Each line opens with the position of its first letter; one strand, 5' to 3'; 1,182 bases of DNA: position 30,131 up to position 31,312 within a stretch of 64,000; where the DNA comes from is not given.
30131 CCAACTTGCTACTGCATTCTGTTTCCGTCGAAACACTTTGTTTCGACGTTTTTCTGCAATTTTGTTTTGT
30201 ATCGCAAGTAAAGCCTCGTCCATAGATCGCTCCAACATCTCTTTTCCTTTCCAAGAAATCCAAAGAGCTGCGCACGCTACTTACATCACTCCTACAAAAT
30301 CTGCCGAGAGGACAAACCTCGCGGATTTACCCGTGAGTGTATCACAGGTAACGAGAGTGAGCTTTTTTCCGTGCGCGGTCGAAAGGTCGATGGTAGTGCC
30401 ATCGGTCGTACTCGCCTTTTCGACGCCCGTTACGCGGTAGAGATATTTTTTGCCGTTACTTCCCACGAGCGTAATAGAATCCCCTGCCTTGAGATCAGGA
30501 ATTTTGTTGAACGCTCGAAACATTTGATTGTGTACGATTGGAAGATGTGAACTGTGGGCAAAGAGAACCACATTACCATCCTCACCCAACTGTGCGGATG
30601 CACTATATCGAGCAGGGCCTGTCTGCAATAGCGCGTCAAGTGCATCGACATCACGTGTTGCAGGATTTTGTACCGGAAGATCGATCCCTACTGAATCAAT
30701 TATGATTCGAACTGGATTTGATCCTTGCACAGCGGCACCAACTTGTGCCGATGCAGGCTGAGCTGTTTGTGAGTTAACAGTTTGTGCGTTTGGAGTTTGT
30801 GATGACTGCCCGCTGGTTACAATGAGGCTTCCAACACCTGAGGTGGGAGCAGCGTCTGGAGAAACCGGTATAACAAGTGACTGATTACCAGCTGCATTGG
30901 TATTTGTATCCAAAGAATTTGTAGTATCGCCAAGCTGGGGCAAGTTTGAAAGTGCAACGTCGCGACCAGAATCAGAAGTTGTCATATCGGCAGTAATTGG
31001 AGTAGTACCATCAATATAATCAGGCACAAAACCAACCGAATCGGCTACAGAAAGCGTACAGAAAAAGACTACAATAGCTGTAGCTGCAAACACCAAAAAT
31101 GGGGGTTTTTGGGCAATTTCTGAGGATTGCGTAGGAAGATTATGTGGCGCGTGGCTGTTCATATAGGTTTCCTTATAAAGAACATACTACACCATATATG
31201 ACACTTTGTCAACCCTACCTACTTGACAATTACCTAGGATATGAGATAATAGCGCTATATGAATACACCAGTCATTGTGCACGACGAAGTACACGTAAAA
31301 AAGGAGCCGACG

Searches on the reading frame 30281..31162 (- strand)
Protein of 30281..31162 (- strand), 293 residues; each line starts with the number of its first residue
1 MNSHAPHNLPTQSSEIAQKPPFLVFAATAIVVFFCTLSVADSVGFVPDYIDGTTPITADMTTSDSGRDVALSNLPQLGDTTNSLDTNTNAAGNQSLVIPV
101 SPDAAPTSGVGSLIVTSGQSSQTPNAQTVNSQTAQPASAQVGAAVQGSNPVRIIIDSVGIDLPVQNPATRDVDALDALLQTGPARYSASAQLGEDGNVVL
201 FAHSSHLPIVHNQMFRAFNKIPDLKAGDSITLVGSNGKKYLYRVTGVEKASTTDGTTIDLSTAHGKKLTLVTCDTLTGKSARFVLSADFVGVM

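Call 5: search_protein_families(library=pfam, proteins=[window:30281-31162:-], max_evalue=1)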
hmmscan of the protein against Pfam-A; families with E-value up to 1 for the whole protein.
window:30281-31162:- (293 aa): 3 families
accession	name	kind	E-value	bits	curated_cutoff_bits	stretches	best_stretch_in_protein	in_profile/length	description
PF04203.18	Sortase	-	1.7e-18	67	26.6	1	154-288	2-123/125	Sortase domain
PF11088.13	RL11D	-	0.017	15.8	25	1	231-289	26-82/99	Glycoprotein encoding membrane proteins RL5A and RL6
PF24957.1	DrmE_C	-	0.038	14.1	27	1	194-244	10-60/181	DISARM protein DrmE, C-terminal domain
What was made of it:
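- On Sortase (PF04203): PF04203 at E 1.7e-18, 67 bits against a cut-off of 26.6 (call 5).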

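Call 6: search_protein_families(library=ncbifam, proteins=[window:30281-31162:-], max_evalue=1)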
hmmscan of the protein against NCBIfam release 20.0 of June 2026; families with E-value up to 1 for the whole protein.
window:30281-31162:- (293 aa): 7 families
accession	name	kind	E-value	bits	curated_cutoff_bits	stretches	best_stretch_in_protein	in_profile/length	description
NF033747.1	class_E_sortase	subfamily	1.4e-10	41.4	160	1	127-290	48-206/211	class E sortase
TIGR01076.1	sortase_fam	subfamily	2.5e-08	33.8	39.35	1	155-286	5-124/136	sortase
NF033748.1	class_F_sortase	subfamily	1.4e-07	31.2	166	1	143-275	4-135/155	class F sortase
TIGR03784.1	marine_sortase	equivalog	4.7e-07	29.6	158.25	1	180-286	75-173/174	class GN sortase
NF033745.1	class_C_sortase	subfamily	1.1e-06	28.6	160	1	138-286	81-217/220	class C sortase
NF058671.1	sortase_SrtD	exception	8.9e-05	22.2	140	1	137-273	51-168/187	class D sortase, LPxTATN-specific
NF033746.1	class_D_sortase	subfamily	0.00018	21.3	165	1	178-287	32-131/135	class D sortase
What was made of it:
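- On Sortase classes A-F (NCBIfam class models): TIGR01076 scores 33.8 against 39.35 (call 6).
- The sortase falls below the cut-offs of every curated class model (call 6), so its specificity cannot be read from its class.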

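Call 13: find_encoding_contigs(protein=window:30281-31162:-, flank=3000, max_places=3)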
Protein window:30281-31162:- (293 aa): no gene with exactly this product is on record in the collection.
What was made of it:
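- Tried and rejected: Looking up the window sortase by exact sequence found no contig on record (call 13).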

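Call 35: search_solved_structures(query=window:30281-31162:-, max_evalue=0.01, show_alignments=2)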
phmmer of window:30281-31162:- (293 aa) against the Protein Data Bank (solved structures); distinct sequences matched with E-value up to 0.01: 3.
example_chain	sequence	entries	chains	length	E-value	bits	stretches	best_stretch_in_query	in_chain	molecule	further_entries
2kw8_A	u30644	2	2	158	1.9e-08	37.5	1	133-292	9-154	LPXTG-site transpeptidase family protein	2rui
5go6_A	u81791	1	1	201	0.0024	20.8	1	178-287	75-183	Putative secreted protein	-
5go5_A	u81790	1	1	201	0.0087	19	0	178-287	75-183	sortase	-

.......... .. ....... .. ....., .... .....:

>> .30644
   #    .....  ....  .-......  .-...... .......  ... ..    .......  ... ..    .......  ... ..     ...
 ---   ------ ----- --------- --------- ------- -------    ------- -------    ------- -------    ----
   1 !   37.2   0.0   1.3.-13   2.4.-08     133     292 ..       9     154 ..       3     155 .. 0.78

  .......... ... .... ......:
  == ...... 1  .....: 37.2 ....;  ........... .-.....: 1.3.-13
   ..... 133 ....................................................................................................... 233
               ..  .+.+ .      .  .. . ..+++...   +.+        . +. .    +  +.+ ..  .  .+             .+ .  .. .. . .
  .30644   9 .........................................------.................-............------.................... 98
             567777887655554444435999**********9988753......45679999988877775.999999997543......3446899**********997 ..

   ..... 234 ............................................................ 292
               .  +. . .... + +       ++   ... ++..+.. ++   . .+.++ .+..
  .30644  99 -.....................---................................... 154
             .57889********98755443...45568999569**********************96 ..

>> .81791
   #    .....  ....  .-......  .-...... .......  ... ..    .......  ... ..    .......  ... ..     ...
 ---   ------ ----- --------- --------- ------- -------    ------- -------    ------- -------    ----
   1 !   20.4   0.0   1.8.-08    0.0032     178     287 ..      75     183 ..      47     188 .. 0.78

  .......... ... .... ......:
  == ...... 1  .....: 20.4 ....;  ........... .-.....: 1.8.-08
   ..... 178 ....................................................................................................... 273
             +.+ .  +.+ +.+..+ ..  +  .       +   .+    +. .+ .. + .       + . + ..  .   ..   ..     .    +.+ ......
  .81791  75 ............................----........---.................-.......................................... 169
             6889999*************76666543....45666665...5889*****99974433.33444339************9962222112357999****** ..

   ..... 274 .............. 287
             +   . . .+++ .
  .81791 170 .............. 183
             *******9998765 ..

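Call 58: find_homologous_proteins(query=window:30281-31162:-, max_evalue=1e-10)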
Query window:30281-31162:- (293 aa): 734 proteins with E <= 1e-10 among 3776 candidates; the best 120 are listed.
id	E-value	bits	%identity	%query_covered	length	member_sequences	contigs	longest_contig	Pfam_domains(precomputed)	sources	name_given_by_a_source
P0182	1.9e-183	626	100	100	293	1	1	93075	PF04203.19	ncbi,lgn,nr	ncbi:MAG: Peptidase sortase-like protein [Candidatus Kaiserbacteria bacterium]|nr:Peptidase sortase-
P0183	4.5e-140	484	80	100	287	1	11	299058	PF04203.19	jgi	jgi:LPXTG-site transpeptidase (sortase) family protein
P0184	6.4e-103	362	61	100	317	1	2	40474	PF04203.19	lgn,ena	-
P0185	1.4e-89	318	55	100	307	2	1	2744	PF04203.19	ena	-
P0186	8.5e-82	293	55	97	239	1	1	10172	PF04203.19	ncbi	-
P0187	1.6e-81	292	55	94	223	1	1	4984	PF04203.19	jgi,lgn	jgi:LPXTG-site transpeptidase (sortase) family protein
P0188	2.6e-81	291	52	100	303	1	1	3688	PF04203.19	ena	-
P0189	4.4e-81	290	58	95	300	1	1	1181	PF04203.19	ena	-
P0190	3.1e-79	284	48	96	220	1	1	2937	PF04203.19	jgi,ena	-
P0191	6.6e-79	283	57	94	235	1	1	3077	PF04203.19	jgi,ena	-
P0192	8.8e-79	283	53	96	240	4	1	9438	PF04203.19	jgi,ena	jgi:LPXTG-site transpeptidase (sortase) family protein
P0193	2.1e-78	282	69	49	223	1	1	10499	PF04203.19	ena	-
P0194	6.5e-78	280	52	96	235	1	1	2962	PF04203.19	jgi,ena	-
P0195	1.2e-77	279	54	95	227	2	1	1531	PF04203.19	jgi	jgi:LPXTG-site transpeptidase (sortase) family protein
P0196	3.1e-77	278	54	96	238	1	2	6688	PF04203.19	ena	-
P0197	6.8e-77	277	51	96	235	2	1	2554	PF04203.19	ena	-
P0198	9.2e-77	276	56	94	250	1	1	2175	PF04203.19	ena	-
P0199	1.0e-76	276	50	97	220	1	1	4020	PF04203.19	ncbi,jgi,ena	-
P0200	1.2e-76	276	54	94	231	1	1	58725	PF04203.19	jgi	jgi:LPXTG-site transpeptidase (sortase) family protein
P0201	1.4e-76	276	72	54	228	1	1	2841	PF04203.19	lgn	-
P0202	1.8e-76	275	47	94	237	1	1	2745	PF04203.19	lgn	-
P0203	2.1e-76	275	53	94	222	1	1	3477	PF04203.19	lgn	-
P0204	2.3e-76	275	53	96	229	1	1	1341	PF04203.19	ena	-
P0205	2.5e-76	275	53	94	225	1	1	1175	PF04203.19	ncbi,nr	ncbi:MAG: sortase, partial [Nitrososphaera sp.]|nr:sortase [Nitrososphaera sp.]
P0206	2.5e-76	275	51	96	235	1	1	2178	PF04203.19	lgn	-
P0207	3.3e-76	275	62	61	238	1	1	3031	PF04203.19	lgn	-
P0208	3.7e-76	274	55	98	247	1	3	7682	PF04203.19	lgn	-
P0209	3.9e-76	274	70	55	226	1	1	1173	PF04203.19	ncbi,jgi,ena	jgi:LPXTG-site transpeptidase (sortase) family protein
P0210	4.5e-76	274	53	93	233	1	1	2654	PF04203.19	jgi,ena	-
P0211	1.4e-75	273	51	95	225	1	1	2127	PF04203.19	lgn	-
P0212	1.6e-75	272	50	98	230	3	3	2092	PF04203.19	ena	-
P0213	1.7e-75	272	51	94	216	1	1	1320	PF04203.19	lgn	-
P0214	2.8e-75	271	75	51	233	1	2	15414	PF04203.19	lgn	-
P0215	3.4e-75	271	51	99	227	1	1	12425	PF04203.19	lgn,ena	-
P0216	5.0e-75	271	54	94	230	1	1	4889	PF04203.19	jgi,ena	-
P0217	5.5e-75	271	54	97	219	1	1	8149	PF04203.19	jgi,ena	-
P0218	1.3e-74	269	50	95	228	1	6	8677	PF04203.19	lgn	-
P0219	1.4e-74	269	78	48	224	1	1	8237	PF04203.19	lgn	-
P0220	2.1e-74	269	52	100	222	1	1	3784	PF04203.19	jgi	jgi:LPXTG-site transpeptidase (sortase) family protein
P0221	2.2e-74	269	46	100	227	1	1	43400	PF04203.19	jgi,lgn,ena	-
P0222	2.3e-74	268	49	98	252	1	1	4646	PF04203.19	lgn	-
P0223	2.9e-74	268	50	99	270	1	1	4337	PF04203.19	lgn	-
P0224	3.0e-74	268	74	51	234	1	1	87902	PF04203.19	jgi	jgi:LPXTG-site transpeptidase (sortase) family protein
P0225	4.5e-74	268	50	96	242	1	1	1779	PF04203.19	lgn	-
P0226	4.6e-74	267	52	100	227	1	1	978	PF04203.19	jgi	jgi:LPXTG-site transpeptidase (sortase) family protein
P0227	4.9e-74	267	52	96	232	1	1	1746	PF04203.19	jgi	jgi:LPXTG-site transpeptidase (sortase) family protein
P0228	5.7e-74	267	49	97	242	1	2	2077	PF04203.19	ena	-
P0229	5.7e-74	267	52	95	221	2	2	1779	PF04203.19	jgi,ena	jgi:LPXTG-site transpeptidase (sortase) family protein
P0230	6.1e-74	267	51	97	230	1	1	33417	PF04203.19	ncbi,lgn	-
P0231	6.4e-74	267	52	92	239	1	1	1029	PF04203.19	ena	-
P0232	7.1e-74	267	52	95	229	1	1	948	PF04203.19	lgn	-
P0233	8.3e-74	267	72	51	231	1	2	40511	PF04203.19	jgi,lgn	jgi:LPXTG-site transpeptidase (sortase) family protein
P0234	8.3e-74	267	54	92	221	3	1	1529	PF04203.19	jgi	jgi:LPXTG-site transpeptidase (sortase) family protein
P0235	8.7e-74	267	53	94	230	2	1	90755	PF04203.19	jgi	jgi:LPXTG-site transpeptidase (sortase) family protein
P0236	9.0e-74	267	49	100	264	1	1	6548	PF04203.19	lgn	-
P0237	1.1e-73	266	50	94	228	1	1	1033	PF04203.19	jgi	jgi:LPXTG-site transpeptidase (sortase) family protein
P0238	1.2e-73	266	66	53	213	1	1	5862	PF04203.19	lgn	-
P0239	1.2e-73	266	49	99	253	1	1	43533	PF04203.19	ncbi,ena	-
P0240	1.4e-73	266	68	54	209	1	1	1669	PF04203.19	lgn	-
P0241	2.0e-73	265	53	94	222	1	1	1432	PF04203.19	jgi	jgi:LPXTG-site transpeptidase (sortase) family protein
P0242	2.2e-73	265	46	96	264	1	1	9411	PF04203.19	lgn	-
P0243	2.3e-73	265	51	93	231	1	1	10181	PF04203.19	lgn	-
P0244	2.4e-73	265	74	49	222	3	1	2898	PF04203.19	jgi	-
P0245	2.8e-73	265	66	50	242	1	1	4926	PF04203.19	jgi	jgi:LPXTG-site transpeptidase (sortase) family protein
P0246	2.8e-73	265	50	94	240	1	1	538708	PF04203.19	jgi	-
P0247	3.1e-73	265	52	94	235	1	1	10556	PF04203.19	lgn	-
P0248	3.3e-73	265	52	94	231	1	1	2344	PF04203.19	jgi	jgi:LPXTG-site transpeptidase (sortase) family protein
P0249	3.6e-73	265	51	93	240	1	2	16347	PF04203.19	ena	-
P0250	5.3e-73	264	72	49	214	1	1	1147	PF04203.19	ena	-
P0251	7.8e-73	263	48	96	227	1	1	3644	PF04203.19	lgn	-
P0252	8.1e-73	263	52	93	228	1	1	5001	PF04203.19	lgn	-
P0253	8.1e-73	263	47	94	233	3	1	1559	PF04203.19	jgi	-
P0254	9.9e-73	263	51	94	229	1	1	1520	PF04203.19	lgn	-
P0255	1.4e-72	263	51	100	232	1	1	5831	PF04203.19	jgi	-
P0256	1.5e-72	263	50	94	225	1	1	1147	PF04203.19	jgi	jgi:LPXTG-site transpeptidase (sortase) family protein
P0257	1.6e-72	262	73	50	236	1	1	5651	PF04203.19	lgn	-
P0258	1.6e-72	262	51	97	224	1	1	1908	PF04203.19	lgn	-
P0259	1.7e-72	262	47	91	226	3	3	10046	PF04203.19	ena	-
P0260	1.8e-72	262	47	94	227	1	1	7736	PF04203.19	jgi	jgi:LPXTG-site transpeptidase (sortase) family protein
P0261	1.9e-72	262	53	94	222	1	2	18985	PF04203.19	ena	-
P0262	1.9e-72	262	68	49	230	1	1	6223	PF04203.19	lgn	-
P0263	3.1e-72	262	49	94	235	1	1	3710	PF04203.19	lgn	-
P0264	3.6e-72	261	53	92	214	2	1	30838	PF04203.19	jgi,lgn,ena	-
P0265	3.7e-72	261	50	94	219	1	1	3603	PF04203.19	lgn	-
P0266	5.2e-72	261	48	93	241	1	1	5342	PF04203.19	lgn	-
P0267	5.8e-72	261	51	100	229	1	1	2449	PF04203.19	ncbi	-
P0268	6.4e-72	260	64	51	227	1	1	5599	PF04203.19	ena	-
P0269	7.0e-72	260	50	94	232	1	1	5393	PF04203.19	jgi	-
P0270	9.5e-72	260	47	94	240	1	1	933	PF04203.19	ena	-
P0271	1.0e-71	260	51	96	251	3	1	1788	PF04203.19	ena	-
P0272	1.1e-71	260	49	97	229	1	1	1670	PF04203.19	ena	-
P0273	1.3e-71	259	46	95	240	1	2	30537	PF04203.19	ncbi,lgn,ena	-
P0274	1.4e-71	259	48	99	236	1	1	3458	PF04203.19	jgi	jgi:LPXTG-site transpeptidase (sortase) family protein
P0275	1.6e-71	259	67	50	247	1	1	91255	PF04203.19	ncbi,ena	-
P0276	1.8e-71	259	73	48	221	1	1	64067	PF04203.19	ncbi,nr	ncbi:sortase [Candidatus Kaiserbacteria bacterium]|nr:sortase [Candidatus Kaiserbacteria bacterium]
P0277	1.8e-71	259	51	94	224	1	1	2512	PF04203.19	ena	-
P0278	1.9e-71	259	51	96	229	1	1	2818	PF04203.19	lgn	-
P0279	2.0e-71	259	51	94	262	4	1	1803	PF04203.19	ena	-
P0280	2.1e-71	259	49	93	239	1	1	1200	PF04203.19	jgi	jgi:LPXTG-site transpeptidase (sortase) family protein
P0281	2.2e-71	259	52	96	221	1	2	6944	PF04203.19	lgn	-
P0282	2.2e-71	259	69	48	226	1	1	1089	PF04203.19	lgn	-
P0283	2.4e-71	259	52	93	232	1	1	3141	PF04203.19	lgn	-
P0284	2.6e-71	258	49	93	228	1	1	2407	PF04203.19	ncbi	-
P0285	2.8e-71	258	51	94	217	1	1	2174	PF04203.19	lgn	-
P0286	2.9e-71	258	48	96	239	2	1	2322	PF04203.19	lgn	-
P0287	3.2e-71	258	52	95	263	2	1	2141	PF04203.19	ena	-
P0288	3.6e-71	258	48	100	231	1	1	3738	PF04203.19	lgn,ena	-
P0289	3.6e-71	258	50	96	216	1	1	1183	PF04203.19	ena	-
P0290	3.7e-71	258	46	93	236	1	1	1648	PF04203.19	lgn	-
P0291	3.8e-71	258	50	94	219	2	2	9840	PF04203.19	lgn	-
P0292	4.0e-71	258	53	90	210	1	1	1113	PF04203.19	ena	-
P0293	4.3e-71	258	65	54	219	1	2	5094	PF04203.19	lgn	-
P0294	4.8e-71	258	46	99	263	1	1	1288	PF04203.19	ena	-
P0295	4.9e-71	258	48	94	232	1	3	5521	PF04203.19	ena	-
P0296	5.0e-71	258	48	95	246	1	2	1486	PF04203.19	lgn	-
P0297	6.0e-71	257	53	94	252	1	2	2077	PF04203.19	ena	-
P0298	8.5e-71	257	68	49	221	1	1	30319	PF04203.19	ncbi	-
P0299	8.6e-71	257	48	96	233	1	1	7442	PF04203.19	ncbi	-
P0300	1.2e-70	256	47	95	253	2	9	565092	PF04203.19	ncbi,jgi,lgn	jgi:LPXTG-site transpeptidase (sortase) family protein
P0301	1.6e-70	256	49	93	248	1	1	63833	PF04203.19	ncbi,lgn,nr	ncbi:sortase [Candidatus Kaiserbacteria bacterium]|nr:sortase [Candidatus Kaiserbacteria bacterium]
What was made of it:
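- Tried and rejected: The source was instead identified through an identical protein in call 58.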

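Call 69: predict_structure(alignment_id=A5)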
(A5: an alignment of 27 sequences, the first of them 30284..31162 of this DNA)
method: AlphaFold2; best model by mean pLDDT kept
length: 293 residues; sequences in the alignment: 27
mean_pLDDT: 66.3   pTM: 0.49
mean pLDDT of the five models: 66.3, 65.4, 64.7, 64.3, 60.2
residues with pLDDT >= 90: 69; 70-90: 64; 50-70: 61; < 50: 99
segments of 3 or more residues with pLDDT < 50: 53-95, 99-109, 111-142, 207-211
pLDDT, mean of each block of 10 residues (from residue 1): 49 59 90 87 59 48 36 41 37 44 45 40 39 42 70 92 78 63 75 91 61 68 94 95 93 74 90 68 88 93
secondary structure, 60 per line:
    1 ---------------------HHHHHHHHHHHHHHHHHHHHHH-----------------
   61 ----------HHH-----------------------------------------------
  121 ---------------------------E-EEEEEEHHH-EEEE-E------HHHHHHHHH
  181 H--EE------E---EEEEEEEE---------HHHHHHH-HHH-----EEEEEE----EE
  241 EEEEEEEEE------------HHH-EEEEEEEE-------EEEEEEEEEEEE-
elements in order: H22-43 E150-155 E160-163 H172-181 E196-203 H213-219 E229-234 E239-249 E266-273 E281-292
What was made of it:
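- The sortase has an unusually long, roughly 100-residue disordered stalk (call 69).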

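Call 71: fold_search(model_id=the predicted structure, library=pdb)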
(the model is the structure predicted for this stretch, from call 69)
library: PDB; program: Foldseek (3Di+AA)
matches with E <= 10: 404; with E <= 0.001: 110
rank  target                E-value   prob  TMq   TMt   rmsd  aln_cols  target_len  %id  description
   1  3rcc_F                3.2e-09  1.00  0.37  0.78   3.6       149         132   21  Crystal Structure of the Streptococcus agalactiae Sortase A (released 2011-09-07)
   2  7cfj_A                4.9e-09  1.00  0.38  0.71   3.7       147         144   26  Crystal structure of housekeeping sortase SrtA from Lactobacillus rhamnosus GG (released 2022-03-02)
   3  7f87_A                7.0e-09  1.00  0.39  0.74   3.1       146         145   25  Crystal structure of housekeeping sortase SrtA bound with self derived tripeptide from Lactobacillus rhamnosus GG (released 2022-07-06)
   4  4d70_A                7.0e-09  1.00  0.37  0.64   5.0       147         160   24  Structural, biophysical and biochemical analyses of a Clostridium perfringens Sortase D5 transpeptidase (released 2015-07-15)
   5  3rcc_I                8.9e-09  1.00  0.37  0.77   3.6       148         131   21  Crystal Structure of the Streptococcus agalactiae Sortase A (released 2011-09-07)
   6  4tqx                  1.0e-08  1.00  0.39  0.55   3.4       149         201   21  Molecular Basis of Streptococcus mutans Sortase A Inhibition by Chalcone. (released 2015-05-20)
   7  2kw8_MODEL_1_A        1.1e-08  1.00  0.36  0.63   3.9       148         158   30  Solution Structure of Bacillus anthracis Sortase A (SrtA) Transpeptidase (released 2010-05-26)
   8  5hu4                  1.3e-08  1.00  0.36  0.68   3.3       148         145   27  Cystal structure of listeria monocytogenes sortase A (released 2017-02-01)
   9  3rcc_O                1.4e-08  1.00  0.37  0.78   3.6       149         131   21  Crystal Structure of the Streptococcus agalactiae Sortase A (released 2011-09-07)
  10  5go6                  1.5e-08  1.00  0.38  0.70   3.2       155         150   24  Structure of sortase E T196V mutant from Streptomyces avermitilis (released 2017-07-26)
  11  7d6t_B                1.7e-08  1.00  0.38  0.57   4.7       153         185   21  X-ray structure of Clostridium perfringens sortase C with the C-terminal cell wall sorting motif. (released 2021-06-02)
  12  3rcc_H                1.8e-08  1.00  0.37  0.78   3.6       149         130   21  Crystal Structure of the Streptococcus agalactiae Sortase A (released 2011-09-07)
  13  7s54_B                1.8e-08  1.00  0.38  0.64   4.9       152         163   22  Sortase A from Streptococcus agalactiae with the deltaN188 b7-b8 loop sequence from Staphylococcus aureus Sortase A (released 2022-01-12)
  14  3rcc_L                2.2e-08  1.00  0.38  0.83   3.4       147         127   22  Crystal Structure of the Streptococcus agalactiae Sortase A (released 2011-09-07)
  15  7t8z_A                2.2e-08  1.00  0.38  0.67   3.1       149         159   21  Structure of Class A sortase from Streptococcus pyogenes bound to lipid II mimetic, LPATA: Thr-out conformation (released 2022-09-07)
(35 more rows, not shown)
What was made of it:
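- On Sortase (PF04203): The fold matches solved sortases with TM up to 0.83 (call 71).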

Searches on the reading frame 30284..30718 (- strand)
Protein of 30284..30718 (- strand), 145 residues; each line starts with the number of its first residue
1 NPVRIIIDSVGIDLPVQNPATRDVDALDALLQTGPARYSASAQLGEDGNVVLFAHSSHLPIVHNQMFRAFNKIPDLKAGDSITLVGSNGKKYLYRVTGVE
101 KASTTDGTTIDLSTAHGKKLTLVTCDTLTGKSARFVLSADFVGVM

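Call 34: find_related_loci(query=A2, collection=metagenome_contigs, flank=10000)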
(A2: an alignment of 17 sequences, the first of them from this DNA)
Query A2 (145 aa) in metagenome_contigs; peptide patterns used: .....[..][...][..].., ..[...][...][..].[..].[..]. (x = any residue, [..] = any of these).
600 stretches matched a pattern (row limit reached: there are more); 526 encode a relative of the query (tblastn E <= 1e-3); the best 80 are kept; 80 distinct loci.
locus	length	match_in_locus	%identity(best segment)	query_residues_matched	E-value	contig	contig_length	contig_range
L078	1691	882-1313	79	2-145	6e-77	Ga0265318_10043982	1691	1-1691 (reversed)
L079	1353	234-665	77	2-145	2e-76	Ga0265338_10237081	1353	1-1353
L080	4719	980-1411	77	2-145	2e-71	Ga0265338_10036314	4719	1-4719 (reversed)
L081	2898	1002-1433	74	2-145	8e-70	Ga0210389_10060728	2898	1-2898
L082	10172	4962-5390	74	2-144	2e-68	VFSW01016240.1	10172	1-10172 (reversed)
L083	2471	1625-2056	74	2-145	4e-69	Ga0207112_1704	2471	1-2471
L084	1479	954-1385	69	2-145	2e-70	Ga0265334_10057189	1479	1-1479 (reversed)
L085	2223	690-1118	70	1-144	2e-68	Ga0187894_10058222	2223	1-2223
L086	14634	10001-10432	70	2-145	3e-66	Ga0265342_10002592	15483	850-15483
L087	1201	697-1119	71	2-143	4e-69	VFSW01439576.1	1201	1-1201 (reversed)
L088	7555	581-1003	70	2-143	5e-65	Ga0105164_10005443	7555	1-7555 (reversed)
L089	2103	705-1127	70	2-143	8e-67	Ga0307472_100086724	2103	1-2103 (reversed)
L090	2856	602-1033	69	2-145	3e-65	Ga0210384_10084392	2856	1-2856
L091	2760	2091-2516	71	2-144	9e-65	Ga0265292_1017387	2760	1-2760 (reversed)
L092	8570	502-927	69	2-145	1e-64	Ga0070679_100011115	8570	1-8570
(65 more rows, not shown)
